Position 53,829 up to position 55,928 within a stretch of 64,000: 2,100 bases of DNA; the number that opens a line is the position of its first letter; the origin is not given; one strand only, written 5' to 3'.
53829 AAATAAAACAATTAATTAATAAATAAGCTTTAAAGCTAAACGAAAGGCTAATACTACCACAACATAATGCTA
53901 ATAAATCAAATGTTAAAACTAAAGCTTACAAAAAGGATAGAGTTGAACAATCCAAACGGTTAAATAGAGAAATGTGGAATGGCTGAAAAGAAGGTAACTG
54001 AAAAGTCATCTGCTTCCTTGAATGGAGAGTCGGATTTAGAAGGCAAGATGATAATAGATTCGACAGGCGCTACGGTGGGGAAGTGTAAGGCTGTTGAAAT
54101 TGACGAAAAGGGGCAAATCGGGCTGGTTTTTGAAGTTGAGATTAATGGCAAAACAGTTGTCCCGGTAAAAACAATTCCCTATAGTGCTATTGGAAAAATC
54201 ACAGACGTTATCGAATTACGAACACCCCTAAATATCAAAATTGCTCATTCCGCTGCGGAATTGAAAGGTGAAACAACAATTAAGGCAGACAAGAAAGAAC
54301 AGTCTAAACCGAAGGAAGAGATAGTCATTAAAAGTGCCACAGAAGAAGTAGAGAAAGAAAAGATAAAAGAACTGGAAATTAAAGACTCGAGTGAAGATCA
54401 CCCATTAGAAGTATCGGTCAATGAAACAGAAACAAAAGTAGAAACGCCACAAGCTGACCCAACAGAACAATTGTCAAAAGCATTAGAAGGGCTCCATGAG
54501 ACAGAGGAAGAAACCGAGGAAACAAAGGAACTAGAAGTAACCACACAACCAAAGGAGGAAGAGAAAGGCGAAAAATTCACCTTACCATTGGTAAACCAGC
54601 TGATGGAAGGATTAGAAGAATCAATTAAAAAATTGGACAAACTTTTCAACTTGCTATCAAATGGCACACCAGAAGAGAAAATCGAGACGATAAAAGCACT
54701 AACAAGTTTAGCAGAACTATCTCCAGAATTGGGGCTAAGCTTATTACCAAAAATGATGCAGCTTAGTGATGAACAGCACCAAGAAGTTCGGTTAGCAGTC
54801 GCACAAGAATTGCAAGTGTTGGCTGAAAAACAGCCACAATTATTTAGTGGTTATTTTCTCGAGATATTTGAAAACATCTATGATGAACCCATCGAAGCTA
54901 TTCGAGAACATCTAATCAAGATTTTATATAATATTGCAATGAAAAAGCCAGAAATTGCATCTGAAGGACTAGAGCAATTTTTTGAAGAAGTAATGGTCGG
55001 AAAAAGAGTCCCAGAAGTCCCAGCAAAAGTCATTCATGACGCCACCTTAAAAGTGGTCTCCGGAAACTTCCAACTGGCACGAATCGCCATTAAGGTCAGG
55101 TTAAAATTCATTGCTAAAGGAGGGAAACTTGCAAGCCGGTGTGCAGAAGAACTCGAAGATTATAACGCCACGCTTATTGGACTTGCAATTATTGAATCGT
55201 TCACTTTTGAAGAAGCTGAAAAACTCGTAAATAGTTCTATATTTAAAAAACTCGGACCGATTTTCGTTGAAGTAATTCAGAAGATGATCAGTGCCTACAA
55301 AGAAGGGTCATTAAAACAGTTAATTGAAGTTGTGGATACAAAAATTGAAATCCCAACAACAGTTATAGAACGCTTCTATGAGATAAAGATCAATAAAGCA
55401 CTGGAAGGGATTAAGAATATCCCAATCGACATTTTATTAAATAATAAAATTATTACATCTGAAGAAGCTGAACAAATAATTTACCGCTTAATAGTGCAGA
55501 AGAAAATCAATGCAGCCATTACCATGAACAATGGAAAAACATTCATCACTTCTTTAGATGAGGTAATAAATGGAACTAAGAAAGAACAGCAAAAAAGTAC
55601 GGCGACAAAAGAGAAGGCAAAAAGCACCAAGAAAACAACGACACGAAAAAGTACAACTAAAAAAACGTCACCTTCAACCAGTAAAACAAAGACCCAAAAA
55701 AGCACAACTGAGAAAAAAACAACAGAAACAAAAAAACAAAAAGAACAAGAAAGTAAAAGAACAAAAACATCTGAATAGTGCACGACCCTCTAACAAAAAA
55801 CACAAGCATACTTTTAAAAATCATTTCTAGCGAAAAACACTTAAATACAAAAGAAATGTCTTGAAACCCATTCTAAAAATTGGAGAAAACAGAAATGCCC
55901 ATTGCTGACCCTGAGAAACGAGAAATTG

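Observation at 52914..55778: Divergent zinc-ribbon coiled-coil and PRC-barrel/helical-repeat pair: candidate uncharacterised division or cytoskeletal module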

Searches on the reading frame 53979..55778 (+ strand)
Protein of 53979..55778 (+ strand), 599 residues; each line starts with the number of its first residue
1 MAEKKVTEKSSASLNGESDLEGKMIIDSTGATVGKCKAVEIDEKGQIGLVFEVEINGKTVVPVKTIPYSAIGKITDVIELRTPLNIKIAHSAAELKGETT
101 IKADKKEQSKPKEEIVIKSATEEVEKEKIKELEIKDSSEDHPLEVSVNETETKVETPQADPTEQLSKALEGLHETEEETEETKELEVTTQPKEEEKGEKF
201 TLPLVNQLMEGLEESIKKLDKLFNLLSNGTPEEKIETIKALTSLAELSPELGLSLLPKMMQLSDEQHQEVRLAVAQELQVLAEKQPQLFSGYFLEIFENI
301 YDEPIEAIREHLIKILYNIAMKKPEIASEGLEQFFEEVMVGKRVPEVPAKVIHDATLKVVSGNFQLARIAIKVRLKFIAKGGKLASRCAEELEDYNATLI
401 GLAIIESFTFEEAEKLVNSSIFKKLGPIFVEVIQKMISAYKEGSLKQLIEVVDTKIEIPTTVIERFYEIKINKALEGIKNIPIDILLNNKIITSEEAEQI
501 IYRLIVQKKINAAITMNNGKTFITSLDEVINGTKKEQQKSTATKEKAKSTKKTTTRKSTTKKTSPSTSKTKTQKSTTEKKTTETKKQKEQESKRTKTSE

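Call 3: search_protein_families(library=pfam, proteins=[window:53979-55778:+], max_evalue=1)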
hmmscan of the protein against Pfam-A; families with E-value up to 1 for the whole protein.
window:53979-55778:+ (599 aa): 5 families
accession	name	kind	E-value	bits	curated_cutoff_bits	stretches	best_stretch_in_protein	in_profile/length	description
PF05239.21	PRC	-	0.00092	19.6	21.2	1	18-79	7-70/78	PRC-barrel domain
PF01399.33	PCI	-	0.0095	16.6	22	1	472-520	31-79/84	PCI domain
PF22928.2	INTS1_R4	-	0.058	13.8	27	1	260-336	2-77/102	Integrator complex subunit 1, R4 domain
PF13646.12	HEAT_2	-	0.2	12.4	27.7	1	220-279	2-56/88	HEAT repeats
PF02985.28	HEAT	-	0.23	12.3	23.5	1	255-283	1-29/31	HEAT repeat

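Call 4: search_protein_families(library=ncbifam, proteins=[window:53979-55778:+], max_evalue=1)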
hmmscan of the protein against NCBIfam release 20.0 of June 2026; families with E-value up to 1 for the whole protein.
window:53979-55778:+ (599 aa): 0 families

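Call 5: find_homologous_proteins(query=window:53979-55778:+, max_evalue=0.001)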
Query window:53979-55778:+ (599 aa): 70 proteins with E <= 0.001 among 8000 candidates.
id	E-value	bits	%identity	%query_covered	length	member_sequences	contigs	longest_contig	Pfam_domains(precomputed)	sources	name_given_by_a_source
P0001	0.0e+0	1217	100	100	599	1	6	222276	-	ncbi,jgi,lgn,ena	ncbi:MAG: hypothetical protein ACTSXO_03090 [Candidatus Heimdallarchaeota archaeon]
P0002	0.0e+0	1216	99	100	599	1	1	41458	-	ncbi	ncbi:MAG: hypothetical protein ACTSW0_08060 [Candidatus Heimdallarchaeota archaeon]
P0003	0.0e+0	1201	98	100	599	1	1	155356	-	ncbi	-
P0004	0.0e+0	1145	94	90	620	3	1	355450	-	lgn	-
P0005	0.0e+0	1012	100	82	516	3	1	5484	-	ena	-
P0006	1.7e-256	870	78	89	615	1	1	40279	-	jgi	-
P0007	3.1e-192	658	63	66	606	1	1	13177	-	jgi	jgi:sporulation protein YlmC with PRC-barrel domain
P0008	5.6e-191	654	62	88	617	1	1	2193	PF01399.34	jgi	-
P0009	1.2e-190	653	59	88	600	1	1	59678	-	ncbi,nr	ncbi:MAG: hypothetical protein FK730_00970 [Asgard group archaeon]|nr:hypothetical protein [Asgard g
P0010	2.2e-189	649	60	90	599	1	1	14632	-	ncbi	-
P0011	2.3e-189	649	60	90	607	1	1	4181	-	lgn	-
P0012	4.3e-188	644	58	97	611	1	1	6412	-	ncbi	-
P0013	5.0e-188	644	58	97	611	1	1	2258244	-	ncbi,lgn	-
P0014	1.0e-187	643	60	90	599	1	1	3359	-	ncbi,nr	ncbi:MAG: HEAT repeat domain-containing protein [Asgard group archaeon]|nr:HEAT repeat domain-contai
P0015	1.7e-187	642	60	88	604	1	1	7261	-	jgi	-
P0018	5.0e-187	641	61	88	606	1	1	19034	PF01399.34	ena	-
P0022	9.3e-187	640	61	88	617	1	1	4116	PF01399.34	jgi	-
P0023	1.4e-186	639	61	88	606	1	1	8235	PF01399.34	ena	-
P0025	2.6e-186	638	60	88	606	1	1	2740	PF01399.34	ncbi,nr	ncbi:MAG: hypothetical protein KAQ95_13915 [Candidatus Heimdallarchaeota archaeon]|nr:hypothetical p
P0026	4.3e-186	638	60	88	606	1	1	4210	PF01399.34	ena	-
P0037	8.5e-183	627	61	88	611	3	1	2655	PF01399.34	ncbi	-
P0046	2.6e-176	605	55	88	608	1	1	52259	PF13646.13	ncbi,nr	ncbi:MAG: HEAT repeat domain-containing protein [Asgard group archaeon]|nr:HEAT repeat domain-contai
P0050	1.3e-174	600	54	100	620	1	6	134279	-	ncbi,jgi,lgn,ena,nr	ncbi:MAG TPA: hypothetical protein VMX55_04845 [candidate division Zixibacteria bacterium]|nr:hypoth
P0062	1.0e-164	567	56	89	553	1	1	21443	-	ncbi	ncbi:MAG: HEAT repeat domain-containing protein [Candidatus Thorarchaeota archaeon]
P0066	6.4e-141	489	70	53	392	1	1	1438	PF01399.34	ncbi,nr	ncbi:MAG: hypothetical protein KAS22_11970, partial [Candidatus Heimdallarchaeota archaeon]|nr:hypot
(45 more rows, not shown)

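Call 6: search_solved_structures(query=window:53979-55778:+, max_evalue=10, show_alignments=2)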
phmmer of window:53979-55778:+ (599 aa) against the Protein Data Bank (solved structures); distinct sequences matched with E-value up to 10: 23.
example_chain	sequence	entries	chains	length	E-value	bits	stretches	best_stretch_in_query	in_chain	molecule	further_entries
9j5i_D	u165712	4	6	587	0.0019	20.2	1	220-292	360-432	Serine/threonine-protein phosphatase 2A 65 kDa regulatory subunit A beta isoform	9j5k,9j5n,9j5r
8rbx_p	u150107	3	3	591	0.038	15.9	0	211-284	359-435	Serine/threonine-protein phosphatase 2A 65 kDa regulatory subunit A alpha isoform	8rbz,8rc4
1b3u_A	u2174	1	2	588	0.039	15.9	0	211-284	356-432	PROTEIN (PROTEIN PHOSPHATASE PP2A)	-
2ie3_A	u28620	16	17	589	0.039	15.9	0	211-284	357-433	Protein Phosphatase 2, regulatory subunit A (PR 65), alpha isoform | Serine/threonine-protein phosphatase 2A 65 kDa regulatory subunit A alpha isoform | PP2A-A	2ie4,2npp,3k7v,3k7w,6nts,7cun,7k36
2nyl_A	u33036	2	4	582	0.04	15.8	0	211-284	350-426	Protein phosphatase 2, regulatory subunit A (PR 65), alpha isoform | Protein phosphatase 2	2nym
5w0w_A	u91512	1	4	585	0.04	15.8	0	211-284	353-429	Serine/threonine-protein phosphatase 2A 65 kDa regulatory subunit A alpha isoform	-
6iur_A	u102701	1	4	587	0.04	15.8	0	211-284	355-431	PP2A scaffolding subunit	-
3dw8_A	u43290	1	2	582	0.041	15.8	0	211-284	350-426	Serine/threonine-protein phosphatase 2A 65 kDa regulatory subunit A alpha isoform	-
4i5l_A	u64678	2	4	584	0.041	15.8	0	211-284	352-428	Serine/threonine-protein phosphatase 2A 65 kDa regulatory subunit A alpha isoform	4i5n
3fga_A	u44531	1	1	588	0.041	15.8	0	212-284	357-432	Serine/threonine-protein phosphatase 2A 65 kDa regulatory subunit A alpha isoform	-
8so0_A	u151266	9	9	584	0.041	15.8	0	211-284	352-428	Serine/threonine-protein phosphatase 2A 65 kDa regulatory subunit A alpha isoform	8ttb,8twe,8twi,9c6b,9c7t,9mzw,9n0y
2iae_A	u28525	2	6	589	0.041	15.8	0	212-284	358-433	Serine/threonine-protein phosphatase 2A 65 kDa regulatory subunit A alpha isoform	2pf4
2pkg_A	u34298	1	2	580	0.041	15.8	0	211-284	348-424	Serine/threonine-protein phosphatase 2A 65 kDa regulatory subunit A alpha isoform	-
6ef4_A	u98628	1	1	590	0.041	15.8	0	212-284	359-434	Serine/threonine-protein phosphatase 2A 65 kDa regulatory subunit A alpha isoform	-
8uwb_A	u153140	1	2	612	0.044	15.7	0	211-284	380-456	Serine/threonine-protein phosphatase 2A catalytic subunit alpha isoform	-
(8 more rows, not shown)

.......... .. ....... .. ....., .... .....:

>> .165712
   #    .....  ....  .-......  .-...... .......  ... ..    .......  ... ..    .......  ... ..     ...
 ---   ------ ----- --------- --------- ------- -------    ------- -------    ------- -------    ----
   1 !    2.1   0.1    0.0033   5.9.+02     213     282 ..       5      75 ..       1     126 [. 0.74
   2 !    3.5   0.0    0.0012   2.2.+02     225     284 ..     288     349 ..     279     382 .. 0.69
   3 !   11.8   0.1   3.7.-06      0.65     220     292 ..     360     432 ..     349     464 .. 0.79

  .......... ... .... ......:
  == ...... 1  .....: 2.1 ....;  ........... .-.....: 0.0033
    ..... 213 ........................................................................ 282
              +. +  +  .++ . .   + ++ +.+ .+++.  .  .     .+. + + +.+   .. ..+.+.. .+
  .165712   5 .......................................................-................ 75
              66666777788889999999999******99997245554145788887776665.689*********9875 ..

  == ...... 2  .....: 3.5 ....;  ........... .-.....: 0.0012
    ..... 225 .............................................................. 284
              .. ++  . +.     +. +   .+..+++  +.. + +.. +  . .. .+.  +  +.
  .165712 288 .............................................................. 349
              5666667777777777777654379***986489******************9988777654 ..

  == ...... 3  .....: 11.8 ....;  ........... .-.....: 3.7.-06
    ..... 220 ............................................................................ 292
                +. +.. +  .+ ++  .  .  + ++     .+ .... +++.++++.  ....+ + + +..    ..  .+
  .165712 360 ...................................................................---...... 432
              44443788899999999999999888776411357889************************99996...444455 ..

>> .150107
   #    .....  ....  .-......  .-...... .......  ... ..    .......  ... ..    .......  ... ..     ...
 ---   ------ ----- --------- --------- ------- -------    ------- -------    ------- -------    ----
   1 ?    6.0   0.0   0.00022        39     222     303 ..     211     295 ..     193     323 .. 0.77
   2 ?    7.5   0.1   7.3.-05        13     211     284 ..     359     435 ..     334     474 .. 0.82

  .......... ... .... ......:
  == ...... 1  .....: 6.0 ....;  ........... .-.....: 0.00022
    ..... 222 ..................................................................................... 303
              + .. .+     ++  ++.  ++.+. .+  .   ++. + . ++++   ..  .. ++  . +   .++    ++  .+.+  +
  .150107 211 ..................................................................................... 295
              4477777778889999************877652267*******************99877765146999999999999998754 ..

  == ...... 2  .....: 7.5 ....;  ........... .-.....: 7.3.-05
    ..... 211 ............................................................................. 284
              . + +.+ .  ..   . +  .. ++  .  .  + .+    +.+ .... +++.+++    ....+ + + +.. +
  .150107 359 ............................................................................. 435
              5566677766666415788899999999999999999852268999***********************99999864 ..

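Call 12: find_encoding_contigs(protein=P0013, flank=8000, max_places=2)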
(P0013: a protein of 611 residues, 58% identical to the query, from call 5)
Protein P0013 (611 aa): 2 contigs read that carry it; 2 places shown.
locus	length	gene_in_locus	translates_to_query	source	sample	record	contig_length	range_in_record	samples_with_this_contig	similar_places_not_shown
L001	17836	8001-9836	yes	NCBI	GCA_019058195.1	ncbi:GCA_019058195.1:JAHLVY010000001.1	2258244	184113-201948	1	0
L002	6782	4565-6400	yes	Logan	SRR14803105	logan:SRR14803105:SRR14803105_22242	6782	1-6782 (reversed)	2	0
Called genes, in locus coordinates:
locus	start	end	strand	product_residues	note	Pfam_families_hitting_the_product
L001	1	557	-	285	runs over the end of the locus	-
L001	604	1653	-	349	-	PF05653:Mg_trans_NIPA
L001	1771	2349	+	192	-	PF13302:Acetyltransf_3, PF00583:Acetyltransf_1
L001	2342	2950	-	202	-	PF05683:Fumerase_C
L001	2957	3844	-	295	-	PF05681:Fumerase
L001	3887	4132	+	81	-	-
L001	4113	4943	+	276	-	PF12146:Hydrolase_4, PF00561:Abhydrolase_1 (weak)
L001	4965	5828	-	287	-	PF02749:QRPTase_N, PF01729:QRPTase_C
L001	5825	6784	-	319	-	PF02445:NadA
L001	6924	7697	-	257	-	PF13240:Zn_Ribbon_1 (weak)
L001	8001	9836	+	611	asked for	-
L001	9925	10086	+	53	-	PF01020:Ribosomal_L40e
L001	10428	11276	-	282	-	PF00005:ABC_tran, PF13166:AAA_13 (faint), PF13304:AAA_21 (weak)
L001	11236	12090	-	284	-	PF00005:ABC_tran, PF02463:SMC_N (faint), PF13304:AAA_21 (faint)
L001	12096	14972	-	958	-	PF02687:FtsX (weak)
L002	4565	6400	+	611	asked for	-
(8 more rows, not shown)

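Call 13: find_encoding_contigs(protein=P0062, flank=8000, max_places=2)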
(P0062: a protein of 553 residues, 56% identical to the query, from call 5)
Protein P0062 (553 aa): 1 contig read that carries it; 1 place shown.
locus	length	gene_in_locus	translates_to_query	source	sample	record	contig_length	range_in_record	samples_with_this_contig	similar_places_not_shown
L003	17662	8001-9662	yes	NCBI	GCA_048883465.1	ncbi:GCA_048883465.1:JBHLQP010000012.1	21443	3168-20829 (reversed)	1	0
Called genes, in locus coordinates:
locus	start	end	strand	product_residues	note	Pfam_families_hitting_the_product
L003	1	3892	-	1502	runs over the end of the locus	PF07703:A2M_BRD (faint), PF01835:MG2, PF17791:MG3 (faint), PF00207:A2M, PF07678:TED_complement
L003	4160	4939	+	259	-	PF12146:Hydrolase_4 (weak)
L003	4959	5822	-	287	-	PF02749:QRPTase_N, PF01729:QRPTase_C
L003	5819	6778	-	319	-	PF02445:NadA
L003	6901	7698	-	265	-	PF13240:Zn_Ribbon_1, PF13248:Zn_ribbon_3 (weak)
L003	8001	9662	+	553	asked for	-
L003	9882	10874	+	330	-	PF01073:3Beta_HSD, PF01370:Epimerase, PF02719:Polysacc_synt_2 (weak), PF04321:RmlD_sub_bind (weak), PF05368:NmrA, PF07993:NAD_binding_4, PF13460:NAD_binding_10, PF16363:GDP_Man_Dehyd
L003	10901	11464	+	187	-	-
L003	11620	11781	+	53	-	PF01020:Ribosomal_L40e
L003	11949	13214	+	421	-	PF02985:HEAT (faint), PF03130:HEAT_PBS (faint), PF13513:HEAT_EZ (faint), PF00514:Arm (faint), PF13646:HEAT_2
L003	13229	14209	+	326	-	PF25133:TYW2_N_2, PF02475:TRM5-TYW2_MTfase, PF13847:Methyltransf_31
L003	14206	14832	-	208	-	PF02632:BioY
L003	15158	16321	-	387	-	PF00082:Peptidase_S8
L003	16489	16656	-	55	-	-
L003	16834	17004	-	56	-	-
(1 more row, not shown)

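Call 14: find_encoding_contigs(protein=P0050, flank=8000, max_places=2)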
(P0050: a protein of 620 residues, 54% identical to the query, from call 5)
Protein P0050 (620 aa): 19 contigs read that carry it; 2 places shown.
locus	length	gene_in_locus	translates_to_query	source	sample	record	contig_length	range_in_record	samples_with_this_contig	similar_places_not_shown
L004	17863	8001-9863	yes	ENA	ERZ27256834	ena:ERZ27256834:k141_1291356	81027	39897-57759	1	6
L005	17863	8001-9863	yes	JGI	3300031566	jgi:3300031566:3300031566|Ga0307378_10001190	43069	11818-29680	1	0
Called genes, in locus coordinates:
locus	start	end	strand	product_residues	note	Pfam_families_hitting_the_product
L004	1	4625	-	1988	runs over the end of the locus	PF01835:MG2, PF17791:MG3, PF07703:A2M_BRD (weak), PF00207:A2M, PF07678:TED_complement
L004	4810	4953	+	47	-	-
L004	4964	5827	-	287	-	PF02749:QRPTase_N, PF01729:QRPTase_C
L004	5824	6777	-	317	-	PF02445:NadA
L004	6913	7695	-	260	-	PF13240:Zn_Ribbon_1, PF13248:Zn_ribbon_3 (faint)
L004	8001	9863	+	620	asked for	-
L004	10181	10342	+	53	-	PF01020:Ribosomal_L40e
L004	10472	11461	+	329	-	PF18093:Trm5_N (weak), PF25133:TYW2_N_2, PF02475:TRM5-TYW2_MTfase, PF13847:Methyltransf_31 (weak)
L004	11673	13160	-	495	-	-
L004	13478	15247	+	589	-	-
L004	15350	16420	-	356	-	PF08123:DOT1, PF01209:Ubie_methyltran (weak), PF02353:CMAS, PF13489:Methyltransf_23, PF13847:Methyltransf_31, PF08241:Methyltransf_11, PF08242:Methyltransf_12, PF13649:Methyltransf_25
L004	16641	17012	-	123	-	PF22552:TY-Chap3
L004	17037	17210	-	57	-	-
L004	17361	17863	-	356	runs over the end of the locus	PF00583:Acetyltransf_1 (weak), PF13508:Acetyltransf_7 (faint), PF14542:Acetyltransf_CG (faint), PF08445:FR47 (faint), PF13673:Acetyltransf_10 (faint)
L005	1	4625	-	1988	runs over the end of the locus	PF01835:MG2, PF17791:MG3, PF07703:A2M_BRD (weak), PF00207:A2M, PF07678:TED_complement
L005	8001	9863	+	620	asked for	-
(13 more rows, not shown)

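Call 15: find_encoding_contigs(protein=P0046, flank=8000, max_places=2)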
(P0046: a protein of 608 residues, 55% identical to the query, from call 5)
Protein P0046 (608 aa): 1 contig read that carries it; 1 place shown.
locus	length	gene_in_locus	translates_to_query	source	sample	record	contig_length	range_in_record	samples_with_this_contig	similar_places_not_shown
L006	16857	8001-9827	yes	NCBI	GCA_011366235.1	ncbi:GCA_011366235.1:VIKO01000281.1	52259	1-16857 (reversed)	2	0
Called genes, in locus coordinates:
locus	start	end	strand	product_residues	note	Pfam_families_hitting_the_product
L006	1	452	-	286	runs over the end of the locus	-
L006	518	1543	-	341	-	PF05653:Mg_trans_NIPA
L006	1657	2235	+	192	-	PF13302:Acetyltransf_3, PF00583:Acetyltransf_1, PF13508:Acetyltransf_7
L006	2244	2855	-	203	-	PF05683:Fumerase_C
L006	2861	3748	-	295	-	PF05681:Fumerase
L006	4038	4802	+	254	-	PF12146:Hydrolase_4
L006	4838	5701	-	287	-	PF02749:QRPTase_N, PF01729:QRPTase_C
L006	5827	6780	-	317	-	PF02445:NadA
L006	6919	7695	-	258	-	PF13240:Zn_Ribbon_1 (weak), PF13248:Zn_ribbon_3 (faint)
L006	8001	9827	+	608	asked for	PF13646:HEAT_2 (faint)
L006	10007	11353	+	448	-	-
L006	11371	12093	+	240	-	PF19845:DUF6320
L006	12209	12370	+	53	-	PF01020:Ribosomal_L40e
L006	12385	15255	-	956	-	PF08309:LVIVD (faint), PF18884:TSP3_bac (weak)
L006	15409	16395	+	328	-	PF18093:Trm5_N, PF25133:TYW2_N_2, PF02475:TRM5-TYW2_MTfase, PF13847:Methyltransf_31 (weak)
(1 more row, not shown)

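Call 16: predict_structure(alignment_id=A1)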
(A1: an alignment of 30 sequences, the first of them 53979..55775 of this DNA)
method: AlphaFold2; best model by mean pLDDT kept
length: 599 residues; sequences in the alignment: 30
mean_pLDDT: 70.0   pTM: 0.54
mean pLDDT of the five models: 70.0, 68.0, 68.0, 67.1, 65.4
residues with pLDDT >= 90: 236; 70-90: 143; 50-70: 29; < 50: 191
segments of 3 or more residues with pLDDT < 50: 1-17, 87-159, 171-197, 528-599
pLDDT, mean of each block of 10 residues (from residue 1): 37 47 80 80 73 70 73 77 56 34 27 29 28 28 30 38 54 36 32 45 89 94 94 96 93 94 93 96 94 94 92 95 92 93 86 93 92 94 90 93 94 93 91 94 89 87 91 86 82 86 88 86 70 30 28 30 36 34 33 38
secondary structure, 60 per line:
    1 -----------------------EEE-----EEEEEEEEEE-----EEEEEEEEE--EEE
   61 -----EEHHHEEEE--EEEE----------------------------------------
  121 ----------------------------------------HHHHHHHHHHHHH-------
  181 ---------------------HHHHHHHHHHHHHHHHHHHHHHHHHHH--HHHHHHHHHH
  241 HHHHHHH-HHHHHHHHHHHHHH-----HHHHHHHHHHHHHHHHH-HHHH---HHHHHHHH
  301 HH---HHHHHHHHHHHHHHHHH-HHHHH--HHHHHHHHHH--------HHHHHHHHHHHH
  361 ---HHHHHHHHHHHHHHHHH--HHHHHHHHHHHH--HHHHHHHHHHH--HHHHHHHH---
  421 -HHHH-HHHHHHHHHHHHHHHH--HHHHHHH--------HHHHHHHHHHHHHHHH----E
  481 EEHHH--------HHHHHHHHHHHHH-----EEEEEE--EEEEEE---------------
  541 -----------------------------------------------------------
elements in order: E24-26 E32-41 E47-55 E58-60 E71-74 E77-80 H161-173 H202-228 H231-247 H249-262 H268-284 H286-289 H293-302 H306-322 H324-328 H331-340 H349-360 H364-380 H383-394 H397-407 H410-417 H422-425 H427-442 H445-451 H460-475 E480-482 H494-506 E512-517 E520-525
